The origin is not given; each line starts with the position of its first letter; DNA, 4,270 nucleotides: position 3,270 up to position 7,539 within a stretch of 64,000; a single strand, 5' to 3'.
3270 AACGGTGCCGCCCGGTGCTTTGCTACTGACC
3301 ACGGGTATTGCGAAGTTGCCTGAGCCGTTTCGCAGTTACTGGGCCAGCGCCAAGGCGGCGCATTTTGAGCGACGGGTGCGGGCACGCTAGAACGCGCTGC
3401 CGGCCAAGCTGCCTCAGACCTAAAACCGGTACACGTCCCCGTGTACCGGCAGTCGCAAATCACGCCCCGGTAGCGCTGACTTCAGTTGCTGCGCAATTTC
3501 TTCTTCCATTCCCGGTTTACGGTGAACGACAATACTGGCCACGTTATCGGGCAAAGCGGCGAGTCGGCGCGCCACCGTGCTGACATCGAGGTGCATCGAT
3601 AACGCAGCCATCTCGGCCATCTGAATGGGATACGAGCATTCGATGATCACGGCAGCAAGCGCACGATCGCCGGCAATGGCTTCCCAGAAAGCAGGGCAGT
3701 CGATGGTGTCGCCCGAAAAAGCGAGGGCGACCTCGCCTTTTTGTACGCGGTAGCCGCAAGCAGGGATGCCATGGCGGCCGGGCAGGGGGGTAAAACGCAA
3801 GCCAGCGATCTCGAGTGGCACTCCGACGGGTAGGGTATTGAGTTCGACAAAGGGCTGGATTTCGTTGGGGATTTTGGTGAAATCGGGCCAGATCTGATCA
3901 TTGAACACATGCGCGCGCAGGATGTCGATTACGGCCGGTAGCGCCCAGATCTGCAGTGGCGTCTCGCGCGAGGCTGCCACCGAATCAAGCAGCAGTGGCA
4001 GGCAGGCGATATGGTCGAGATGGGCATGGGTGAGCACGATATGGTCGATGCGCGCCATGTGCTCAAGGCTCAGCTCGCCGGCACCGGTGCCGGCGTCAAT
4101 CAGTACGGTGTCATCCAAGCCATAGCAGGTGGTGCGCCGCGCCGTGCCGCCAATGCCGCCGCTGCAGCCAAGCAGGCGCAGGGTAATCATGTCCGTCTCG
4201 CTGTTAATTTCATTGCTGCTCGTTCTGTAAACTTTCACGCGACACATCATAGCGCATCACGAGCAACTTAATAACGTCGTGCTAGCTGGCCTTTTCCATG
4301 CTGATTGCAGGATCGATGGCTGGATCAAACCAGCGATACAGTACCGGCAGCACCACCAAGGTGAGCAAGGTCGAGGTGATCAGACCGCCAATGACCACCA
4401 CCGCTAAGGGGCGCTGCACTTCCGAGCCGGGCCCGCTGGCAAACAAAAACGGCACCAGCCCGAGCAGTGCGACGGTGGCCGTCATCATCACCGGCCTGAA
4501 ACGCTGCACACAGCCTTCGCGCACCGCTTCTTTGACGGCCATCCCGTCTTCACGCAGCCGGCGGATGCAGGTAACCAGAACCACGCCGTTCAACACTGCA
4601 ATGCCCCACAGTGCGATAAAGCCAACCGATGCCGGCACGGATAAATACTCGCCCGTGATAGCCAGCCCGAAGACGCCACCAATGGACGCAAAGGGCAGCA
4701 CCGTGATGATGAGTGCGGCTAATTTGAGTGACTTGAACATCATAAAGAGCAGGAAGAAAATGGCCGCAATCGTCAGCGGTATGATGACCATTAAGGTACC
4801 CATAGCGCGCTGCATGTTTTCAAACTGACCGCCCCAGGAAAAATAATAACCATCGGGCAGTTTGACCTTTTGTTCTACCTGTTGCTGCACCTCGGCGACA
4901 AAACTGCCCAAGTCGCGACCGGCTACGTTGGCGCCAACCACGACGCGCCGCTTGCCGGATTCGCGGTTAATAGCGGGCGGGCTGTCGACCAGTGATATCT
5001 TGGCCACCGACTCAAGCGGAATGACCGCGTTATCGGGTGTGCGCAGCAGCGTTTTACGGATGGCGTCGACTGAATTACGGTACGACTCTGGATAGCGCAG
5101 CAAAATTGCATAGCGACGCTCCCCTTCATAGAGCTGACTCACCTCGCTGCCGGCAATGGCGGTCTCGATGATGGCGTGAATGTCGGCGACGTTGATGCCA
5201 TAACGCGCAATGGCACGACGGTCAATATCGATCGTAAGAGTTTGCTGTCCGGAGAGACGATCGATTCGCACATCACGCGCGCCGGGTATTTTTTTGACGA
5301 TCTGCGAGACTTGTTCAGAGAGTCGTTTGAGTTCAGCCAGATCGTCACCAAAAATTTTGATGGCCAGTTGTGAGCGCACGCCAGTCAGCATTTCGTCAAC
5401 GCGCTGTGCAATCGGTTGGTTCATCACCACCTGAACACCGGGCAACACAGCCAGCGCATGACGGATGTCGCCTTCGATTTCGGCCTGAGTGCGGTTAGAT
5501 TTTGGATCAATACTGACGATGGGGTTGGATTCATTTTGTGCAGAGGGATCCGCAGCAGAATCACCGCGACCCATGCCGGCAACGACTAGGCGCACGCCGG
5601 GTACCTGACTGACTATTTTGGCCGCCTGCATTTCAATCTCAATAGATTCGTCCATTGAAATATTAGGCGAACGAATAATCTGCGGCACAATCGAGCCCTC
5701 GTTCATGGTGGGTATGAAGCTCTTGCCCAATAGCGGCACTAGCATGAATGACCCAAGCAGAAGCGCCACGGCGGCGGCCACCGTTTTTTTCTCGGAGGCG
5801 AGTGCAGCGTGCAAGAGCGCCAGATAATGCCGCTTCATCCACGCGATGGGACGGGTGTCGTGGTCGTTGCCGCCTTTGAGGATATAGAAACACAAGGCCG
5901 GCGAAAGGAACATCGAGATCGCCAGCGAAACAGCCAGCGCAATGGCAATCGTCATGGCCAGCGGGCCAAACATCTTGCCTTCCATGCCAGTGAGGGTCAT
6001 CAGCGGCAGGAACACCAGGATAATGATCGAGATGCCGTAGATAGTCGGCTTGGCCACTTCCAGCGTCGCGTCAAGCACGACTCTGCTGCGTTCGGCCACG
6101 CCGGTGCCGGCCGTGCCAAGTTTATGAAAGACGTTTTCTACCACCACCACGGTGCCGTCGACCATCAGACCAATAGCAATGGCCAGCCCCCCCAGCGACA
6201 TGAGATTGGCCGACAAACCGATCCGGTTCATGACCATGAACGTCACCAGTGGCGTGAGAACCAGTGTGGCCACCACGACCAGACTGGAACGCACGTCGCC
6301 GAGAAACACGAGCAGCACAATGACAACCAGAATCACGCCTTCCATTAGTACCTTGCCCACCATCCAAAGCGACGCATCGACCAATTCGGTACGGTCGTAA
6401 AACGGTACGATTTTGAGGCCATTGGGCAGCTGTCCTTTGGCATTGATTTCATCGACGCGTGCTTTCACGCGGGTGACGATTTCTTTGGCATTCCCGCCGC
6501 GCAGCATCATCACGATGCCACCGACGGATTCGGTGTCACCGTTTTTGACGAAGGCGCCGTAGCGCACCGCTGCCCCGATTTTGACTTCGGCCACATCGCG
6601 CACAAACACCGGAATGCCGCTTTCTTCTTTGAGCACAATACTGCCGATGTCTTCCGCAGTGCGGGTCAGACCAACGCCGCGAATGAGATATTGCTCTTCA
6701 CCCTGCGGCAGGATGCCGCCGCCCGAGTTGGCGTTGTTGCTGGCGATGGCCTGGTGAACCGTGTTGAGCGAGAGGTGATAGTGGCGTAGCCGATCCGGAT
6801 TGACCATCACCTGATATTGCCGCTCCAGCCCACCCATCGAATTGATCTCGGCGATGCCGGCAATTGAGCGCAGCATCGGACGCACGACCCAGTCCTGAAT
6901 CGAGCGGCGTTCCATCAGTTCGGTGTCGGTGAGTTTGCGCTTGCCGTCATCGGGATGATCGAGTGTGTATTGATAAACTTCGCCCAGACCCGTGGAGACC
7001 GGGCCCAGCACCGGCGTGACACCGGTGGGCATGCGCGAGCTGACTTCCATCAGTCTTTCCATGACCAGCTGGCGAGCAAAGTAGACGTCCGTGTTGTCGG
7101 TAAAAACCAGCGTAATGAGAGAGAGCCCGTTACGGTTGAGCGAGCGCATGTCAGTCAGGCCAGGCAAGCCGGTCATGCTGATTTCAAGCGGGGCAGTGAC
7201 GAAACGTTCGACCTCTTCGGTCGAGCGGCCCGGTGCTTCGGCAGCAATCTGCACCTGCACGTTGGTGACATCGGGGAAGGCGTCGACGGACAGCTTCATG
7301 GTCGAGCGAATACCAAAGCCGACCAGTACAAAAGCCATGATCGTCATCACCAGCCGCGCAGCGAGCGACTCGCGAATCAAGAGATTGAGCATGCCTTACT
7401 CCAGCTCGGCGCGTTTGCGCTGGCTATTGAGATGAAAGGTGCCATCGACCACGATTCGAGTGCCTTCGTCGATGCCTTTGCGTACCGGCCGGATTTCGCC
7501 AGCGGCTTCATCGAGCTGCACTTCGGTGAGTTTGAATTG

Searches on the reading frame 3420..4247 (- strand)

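Call 16: search_protein_families(library=pfam, proteins=[window:3420-4247:-], max_evalue=0.00001)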
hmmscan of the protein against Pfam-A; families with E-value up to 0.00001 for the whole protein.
window:3420-4247:- (275 aa): 3 families
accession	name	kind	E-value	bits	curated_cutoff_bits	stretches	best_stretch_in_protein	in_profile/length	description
PF12706.13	Lactamase_B_2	-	5.4e-18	65.8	27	1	47-231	2-189/200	Beta-lactamase superfamily domain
PF02112.21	PDEase_II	-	2.2e-14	53.8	23.7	1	65-127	81-145/340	cAMP phosphodiesterases class-II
PF00753.33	Lactamase_B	-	7.9e-08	32.9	22.7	1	45-181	15-150/196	Metallo-beta-lactamase superfamily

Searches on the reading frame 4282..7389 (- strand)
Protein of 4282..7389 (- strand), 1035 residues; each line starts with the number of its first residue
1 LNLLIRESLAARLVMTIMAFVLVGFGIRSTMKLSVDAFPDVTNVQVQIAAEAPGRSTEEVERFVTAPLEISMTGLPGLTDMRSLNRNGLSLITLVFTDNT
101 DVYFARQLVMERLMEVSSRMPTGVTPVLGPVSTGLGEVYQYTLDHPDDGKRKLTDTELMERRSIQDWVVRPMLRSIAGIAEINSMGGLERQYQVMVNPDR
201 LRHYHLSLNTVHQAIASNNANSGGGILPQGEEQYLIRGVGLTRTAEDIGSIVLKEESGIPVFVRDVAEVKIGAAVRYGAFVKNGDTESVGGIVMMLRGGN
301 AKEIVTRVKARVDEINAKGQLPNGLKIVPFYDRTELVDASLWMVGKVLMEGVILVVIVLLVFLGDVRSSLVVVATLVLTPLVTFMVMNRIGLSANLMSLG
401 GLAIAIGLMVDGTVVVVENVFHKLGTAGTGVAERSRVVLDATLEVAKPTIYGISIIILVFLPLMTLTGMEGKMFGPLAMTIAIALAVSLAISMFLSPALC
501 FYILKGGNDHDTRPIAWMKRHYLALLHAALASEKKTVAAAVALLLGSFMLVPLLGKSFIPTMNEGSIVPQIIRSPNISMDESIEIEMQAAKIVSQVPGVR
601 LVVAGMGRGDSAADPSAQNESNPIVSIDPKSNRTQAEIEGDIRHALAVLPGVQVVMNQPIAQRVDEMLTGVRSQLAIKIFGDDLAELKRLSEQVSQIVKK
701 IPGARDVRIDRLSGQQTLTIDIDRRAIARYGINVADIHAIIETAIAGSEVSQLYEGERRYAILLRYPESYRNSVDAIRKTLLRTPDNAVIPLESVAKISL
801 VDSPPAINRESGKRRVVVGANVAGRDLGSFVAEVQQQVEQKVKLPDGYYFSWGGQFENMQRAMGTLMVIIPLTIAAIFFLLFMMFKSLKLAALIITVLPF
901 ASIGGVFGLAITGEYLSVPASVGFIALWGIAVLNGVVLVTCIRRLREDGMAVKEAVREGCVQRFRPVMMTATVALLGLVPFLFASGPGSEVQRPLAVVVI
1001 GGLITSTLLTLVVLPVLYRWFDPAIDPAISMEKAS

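Call 16: search_protein_families(library=pfam, proteins=[window:4282-7389:-], max_evalue=0.00001)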
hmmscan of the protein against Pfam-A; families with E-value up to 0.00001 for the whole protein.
window:4282-7389:- (1035 aa): 1 family
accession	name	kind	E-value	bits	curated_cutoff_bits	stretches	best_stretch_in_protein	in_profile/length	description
PF00873.25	ACR_tran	-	1e-286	954.2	28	1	7-1021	4-1020/1021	AcrB/AcrD/AcrF family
